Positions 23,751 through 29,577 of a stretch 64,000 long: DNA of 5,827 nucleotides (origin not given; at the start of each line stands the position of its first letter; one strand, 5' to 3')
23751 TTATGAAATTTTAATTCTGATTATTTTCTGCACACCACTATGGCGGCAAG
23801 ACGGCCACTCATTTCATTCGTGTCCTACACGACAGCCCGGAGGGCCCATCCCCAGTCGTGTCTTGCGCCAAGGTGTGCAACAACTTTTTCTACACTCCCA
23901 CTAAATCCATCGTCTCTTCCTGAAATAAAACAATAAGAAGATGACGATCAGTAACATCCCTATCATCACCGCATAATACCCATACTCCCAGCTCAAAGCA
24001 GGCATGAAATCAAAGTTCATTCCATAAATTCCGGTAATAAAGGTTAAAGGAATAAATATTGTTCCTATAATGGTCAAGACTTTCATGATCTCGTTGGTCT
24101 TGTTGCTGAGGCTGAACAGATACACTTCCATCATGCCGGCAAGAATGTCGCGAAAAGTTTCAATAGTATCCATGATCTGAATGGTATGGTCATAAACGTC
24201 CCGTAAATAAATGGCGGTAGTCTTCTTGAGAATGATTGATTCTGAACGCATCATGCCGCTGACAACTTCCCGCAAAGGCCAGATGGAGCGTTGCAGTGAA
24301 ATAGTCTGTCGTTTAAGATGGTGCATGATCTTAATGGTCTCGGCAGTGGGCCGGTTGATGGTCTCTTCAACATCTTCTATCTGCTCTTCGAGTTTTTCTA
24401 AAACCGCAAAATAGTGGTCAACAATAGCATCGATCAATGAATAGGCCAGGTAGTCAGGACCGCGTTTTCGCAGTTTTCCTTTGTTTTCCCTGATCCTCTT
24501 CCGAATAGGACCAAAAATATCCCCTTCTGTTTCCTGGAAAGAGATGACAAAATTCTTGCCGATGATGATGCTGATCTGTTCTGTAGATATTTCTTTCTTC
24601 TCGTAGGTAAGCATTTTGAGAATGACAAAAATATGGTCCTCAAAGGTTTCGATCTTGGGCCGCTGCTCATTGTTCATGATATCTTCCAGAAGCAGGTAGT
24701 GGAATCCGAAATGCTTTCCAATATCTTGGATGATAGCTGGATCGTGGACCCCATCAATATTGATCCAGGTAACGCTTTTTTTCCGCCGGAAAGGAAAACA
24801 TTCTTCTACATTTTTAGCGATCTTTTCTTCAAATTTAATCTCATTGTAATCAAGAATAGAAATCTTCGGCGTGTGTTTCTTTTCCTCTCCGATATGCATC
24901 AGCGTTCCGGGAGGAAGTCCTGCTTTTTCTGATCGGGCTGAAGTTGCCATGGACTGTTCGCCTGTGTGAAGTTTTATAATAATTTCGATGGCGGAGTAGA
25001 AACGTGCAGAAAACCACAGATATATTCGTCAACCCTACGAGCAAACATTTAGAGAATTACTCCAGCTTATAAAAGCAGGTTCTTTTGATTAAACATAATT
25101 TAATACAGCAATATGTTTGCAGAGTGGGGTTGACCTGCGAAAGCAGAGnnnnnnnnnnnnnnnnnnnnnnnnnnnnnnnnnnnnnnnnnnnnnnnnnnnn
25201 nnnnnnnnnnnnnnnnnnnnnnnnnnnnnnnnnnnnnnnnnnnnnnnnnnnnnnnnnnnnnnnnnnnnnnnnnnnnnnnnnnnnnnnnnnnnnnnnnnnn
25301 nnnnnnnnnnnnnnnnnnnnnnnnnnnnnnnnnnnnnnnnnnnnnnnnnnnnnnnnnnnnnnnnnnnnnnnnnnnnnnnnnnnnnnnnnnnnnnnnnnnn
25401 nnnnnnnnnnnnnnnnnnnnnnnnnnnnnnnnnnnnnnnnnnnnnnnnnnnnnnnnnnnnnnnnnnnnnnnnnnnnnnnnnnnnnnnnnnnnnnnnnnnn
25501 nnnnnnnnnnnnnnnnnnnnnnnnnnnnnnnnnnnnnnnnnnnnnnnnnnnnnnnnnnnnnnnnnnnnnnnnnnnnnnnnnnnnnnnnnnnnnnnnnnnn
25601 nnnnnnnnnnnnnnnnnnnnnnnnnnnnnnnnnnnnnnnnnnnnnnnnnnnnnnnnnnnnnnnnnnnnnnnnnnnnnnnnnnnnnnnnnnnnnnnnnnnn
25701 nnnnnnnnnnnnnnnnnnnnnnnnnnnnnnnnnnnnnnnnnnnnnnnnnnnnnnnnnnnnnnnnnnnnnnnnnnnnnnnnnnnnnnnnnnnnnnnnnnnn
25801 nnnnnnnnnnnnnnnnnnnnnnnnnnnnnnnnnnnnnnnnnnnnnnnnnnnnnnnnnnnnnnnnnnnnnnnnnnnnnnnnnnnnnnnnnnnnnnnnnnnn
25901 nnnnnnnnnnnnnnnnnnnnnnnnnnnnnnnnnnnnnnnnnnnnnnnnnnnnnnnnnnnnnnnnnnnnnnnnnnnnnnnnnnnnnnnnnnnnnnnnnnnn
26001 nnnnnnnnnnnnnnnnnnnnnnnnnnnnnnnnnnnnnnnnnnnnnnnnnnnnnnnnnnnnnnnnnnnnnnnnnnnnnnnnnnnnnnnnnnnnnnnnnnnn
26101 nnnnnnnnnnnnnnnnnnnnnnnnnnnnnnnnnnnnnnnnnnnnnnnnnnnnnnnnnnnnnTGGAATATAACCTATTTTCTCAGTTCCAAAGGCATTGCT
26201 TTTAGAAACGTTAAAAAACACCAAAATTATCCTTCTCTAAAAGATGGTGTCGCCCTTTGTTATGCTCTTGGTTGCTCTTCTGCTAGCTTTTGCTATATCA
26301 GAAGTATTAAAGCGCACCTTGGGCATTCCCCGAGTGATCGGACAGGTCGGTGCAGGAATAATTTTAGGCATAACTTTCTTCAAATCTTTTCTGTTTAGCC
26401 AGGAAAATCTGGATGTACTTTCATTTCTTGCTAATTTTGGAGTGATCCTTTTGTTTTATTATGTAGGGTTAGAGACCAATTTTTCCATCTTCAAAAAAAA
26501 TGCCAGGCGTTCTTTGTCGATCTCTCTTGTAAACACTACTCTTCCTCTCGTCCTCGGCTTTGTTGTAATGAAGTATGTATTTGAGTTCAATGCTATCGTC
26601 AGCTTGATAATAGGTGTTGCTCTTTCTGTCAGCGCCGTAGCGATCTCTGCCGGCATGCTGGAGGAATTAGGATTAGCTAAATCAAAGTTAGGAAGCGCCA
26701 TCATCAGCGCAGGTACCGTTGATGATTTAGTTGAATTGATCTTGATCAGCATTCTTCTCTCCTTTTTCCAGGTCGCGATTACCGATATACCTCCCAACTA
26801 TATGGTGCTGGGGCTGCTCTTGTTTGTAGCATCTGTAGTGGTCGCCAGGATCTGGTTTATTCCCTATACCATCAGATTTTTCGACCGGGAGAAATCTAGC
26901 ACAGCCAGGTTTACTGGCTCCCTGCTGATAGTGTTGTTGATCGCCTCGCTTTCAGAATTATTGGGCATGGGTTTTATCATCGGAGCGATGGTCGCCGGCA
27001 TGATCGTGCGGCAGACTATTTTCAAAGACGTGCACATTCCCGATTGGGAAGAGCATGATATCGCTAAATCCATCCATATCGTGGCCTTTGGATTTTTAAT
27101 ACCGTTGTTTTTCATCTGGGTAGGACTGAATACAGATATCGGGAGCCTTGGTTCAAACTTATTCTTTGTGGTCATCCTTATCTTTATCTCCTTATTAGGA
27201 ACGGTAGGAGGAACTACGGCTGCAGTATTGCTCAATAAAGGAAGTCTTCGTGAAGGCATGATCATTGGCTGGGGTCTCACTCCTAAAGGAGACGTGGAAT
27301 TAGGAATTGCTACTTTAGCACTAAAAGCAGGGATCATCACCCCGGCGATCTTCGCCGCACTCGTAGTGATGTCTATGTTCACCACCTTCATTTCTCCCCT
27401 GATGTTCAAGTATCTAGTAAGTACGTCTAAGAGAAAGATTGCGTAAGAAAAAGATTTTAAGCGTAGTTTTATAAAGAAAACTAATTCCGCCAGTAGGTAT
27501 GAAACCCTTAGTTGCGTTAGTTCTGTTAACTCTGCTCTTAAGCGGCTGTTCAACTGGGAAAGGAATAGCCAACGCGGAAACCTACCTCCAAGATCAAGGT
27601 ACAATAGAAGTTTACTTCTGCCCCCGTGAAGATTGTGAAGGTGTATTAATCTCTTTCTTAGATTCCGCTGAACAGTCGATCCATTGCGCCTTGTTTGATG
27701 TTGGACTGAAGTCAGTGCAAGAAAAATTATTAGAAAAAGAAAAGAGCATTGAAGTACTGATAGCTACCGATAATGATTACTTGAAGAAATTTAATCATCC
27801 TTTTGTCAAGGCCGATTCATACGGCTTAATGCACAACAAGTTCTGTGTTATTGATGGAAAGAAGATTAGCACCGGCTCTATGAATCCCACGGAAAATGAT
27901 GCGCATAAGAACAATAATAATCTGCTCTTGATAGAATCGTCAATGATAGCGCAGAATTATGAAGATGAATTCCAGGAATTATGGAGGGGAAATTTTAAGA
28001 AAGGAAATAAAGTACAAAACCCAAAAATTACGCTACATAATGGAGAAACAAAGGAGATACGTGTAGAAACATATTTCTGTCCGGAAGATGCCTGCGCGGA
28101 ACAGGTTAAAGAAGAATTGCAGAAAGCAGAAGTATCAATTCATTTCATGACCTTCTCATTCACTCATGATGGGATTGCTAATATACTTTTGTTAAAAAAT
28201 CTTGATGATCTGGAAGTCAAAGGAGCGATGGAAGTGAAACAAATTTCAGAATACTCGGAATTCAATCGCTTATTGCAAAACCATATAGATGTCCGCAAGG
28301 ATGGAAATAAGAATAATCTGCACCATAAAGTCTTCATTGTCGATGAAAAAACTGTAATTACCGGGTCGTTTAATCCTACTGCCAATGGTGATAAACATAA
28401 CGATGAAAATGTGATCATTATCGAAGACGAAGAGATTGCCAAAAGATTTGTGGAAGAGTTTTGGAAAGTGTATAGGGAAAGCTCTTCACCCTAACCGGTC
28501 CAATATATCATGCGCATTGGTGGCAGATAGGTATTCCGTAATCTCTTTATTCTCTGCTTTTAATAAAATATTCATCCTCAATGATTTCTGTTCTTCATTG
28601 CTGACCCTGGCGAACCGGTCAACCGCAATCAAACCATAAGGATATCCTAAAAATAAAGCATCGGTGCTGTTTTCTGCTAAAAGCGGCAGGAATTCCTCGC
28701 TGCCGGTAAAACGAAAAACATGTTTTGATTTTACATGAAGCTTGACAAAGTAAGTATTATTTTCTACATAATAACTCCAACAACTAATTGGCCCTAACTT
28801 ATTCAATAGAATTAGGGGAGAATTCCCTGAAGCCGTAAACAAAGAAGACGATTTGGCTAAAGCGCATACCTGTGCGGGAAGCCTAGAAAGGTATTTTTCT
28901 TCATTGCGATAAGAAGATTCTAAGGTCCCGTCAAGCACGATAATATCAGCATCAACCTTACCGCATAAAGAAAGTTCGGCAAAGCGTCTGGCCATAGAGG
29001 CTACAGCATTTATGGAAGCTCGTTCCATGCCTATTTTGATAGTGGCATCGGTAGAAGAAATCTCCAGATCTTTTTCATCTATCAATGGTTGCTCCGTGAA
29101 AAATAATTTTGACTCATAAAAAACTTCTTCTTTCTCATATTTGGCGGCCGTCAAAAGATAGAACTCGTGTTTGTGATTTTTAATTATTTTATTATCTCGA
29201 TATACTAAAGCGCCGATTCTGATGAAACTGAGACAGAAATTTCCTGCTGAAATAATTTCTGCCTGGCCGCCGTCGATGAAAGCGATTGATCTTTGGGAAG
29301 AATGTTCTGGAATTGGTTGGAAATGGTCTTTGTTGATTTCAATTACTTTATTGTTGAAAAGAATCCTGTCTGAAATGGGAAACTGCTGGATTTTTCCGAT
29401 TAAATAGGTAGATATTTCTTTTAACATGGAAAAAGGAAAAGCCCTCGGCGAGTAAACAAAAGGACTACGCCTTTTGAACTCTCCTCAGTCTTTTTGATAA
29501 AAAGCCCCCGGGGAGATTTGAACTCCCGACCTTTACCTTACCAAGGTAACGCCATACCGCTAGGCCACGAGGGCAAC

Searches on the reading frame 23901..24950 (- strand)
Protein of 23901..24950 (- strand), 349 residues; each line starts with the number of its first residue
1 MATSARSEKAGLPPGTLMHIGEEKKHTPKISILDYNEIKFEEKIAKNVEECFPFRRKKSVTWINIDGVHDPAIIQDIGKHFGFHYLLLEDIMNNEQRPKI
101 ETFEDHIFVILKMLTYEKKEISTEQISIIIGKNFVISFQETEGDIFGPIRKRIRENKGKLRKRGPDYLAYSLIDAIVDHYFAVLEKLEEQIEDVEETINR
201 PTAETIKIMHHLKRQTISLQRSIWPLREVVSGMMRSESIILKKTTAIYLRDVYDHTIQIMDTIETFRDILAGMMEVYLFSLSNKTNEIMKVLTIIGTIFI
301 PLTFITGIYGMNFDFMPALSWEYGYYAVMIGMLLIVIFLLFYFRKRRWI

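Call 55: search_protein_families(library=pfam, proteins=[window:23901-24950:-], max_evalue=0.00001)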
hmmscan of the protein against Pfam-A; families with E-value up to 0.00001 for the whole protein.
window:23901-24950:- (349 aa): 1 family
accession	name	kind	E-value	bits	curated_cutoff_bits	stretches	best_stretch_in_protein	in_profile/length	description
PF01544.23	CorA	-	2.4e-73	247.4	27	1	58-345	2-292/292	CorA-like Mg2+ transporter protein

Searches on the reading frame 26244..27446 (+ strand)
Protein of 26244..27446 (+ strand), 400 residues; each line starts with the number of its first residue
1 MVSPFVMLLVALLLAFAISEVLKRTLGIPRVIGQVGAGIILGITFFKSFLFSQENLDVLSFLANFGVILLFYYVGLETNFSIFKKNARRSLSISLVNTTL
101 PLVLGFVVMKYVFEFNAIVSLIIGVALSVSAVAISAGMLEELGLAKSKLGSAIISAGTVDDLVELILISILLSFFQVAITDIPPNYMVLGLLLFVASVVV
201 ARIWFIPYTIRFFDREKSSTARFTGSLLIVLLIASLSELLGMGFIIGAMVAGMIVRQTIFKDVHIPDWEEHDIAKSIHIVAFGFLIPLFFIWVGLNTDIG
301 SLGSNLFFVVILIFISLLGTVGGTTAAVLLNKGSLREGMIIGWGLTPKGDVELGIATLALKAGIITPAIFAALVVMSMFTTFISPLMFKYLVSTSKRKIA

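Call 55: search_protein_families(library=pfam, proteins=[window:26244-27446:+], max_evalue=0.00001)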
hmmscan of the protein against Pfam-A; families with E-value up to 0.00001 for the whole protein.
window:26244-27446:+ (400 aa): 1 family
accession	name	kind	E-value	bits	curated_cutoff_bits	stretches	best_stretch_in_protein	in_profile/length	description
PF00999.27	Na_H_Exchanger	-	3e-53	181.5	26.2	1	14-391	4-372/375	Sodium/hydrogen exchanger, transmembrane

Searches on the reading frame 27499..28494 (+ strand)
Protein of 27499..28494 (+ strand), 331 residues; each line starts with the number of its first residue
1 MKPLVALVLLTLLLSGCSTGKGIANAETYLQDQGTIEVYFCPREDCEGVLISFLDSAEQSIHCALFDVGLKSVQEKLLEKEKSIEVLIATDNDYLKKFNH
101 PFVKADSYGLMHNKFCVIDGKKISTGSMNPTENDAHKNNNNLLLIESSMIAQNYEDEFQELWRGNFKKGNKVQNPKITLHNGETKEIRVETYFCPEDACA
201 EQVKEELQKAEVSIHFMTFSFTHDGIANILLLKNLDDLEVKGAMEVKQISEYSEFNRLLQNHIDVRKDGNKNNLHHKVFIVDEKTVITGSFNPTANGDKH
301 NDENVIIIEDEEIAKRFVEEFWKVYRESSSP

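Call 55: search_protein_families(library=pfam, proteins=[window:27499-28494:+], max_evalue=0.00001)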
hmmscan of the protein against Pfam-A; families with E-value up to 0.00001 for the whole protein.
window:27499-28494:+ (331 aa): 2 families
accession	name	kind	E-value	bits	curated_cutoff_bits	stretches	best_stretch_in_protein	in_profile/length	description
PF13091.12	PLDc_2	-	6.4e-33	113.8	27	2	204-323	2-130/132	PLD-like domain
PF07894.18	SACK1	-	8.6e-09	35.8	21.4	0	81-162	194-269/274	Scaffolding anchor of CK1 domain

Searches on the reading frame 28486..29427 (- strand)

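Call 55: search_protein_families(library=pfam, proteins=[window:28486-29427:-], max_evalue=0.00001)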
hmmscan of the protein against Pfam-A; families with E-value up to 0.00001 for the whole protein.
window:28486-29427:- (313 aa): 1 family
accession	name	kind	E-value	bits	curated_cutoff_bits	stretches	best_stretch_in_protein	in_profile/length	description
PF09376.16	NurA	-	5e-06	26.6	21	0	47-171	2-103/254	NurA domain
